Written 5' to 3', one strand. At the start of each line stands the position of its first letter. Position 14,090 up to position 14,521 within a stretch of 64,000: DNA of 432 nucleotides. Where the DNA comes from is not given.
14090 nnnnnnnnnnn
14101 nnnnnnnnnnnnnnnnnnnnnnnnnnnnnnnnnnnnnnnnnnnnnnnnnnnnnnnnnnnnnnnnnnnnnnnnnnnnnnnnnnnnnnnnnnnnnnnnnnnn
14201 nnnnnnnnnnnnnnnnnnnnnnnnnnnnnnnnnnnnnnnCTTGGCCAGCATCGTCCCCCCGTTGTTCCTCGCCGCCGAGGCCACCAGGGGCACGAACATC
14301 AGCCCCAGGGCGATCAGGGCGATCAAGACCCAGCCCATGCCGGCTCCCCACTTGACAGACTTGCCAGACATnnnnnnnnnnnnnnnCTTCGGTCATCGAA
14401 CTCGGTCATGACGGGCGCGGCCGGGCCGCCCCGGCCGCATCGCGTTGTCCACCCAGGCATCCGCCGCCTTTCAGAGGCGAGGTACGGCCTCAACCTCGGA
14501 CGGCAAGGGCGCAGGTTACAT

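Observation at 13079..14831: Leader type and core type are uncoupled among the paralogs (mosaic genes, unusually conserved leader)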

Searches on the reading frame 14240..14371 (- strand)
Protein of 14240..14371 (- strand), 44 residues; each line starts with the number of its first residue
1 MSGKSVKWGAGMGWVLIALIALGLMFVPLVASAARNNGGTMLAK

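Call 37: find_homologous_proteins(query=A6, max_evalue=10)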
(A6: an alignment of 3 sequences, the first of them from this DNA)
Query A6 (3 sequences) (44 aa, profile of the alignment): 1 proteins with E <= 10 among 4 candidates.
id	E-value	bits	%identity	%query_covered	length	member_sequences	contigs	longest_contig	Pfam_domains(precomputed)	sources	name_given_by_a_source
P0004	4.1e-22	96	100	100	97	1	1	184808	-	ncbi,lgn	-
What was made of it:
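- Only four proteins among the 5.8 billion clusters share 5-residue words with it (call 37).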
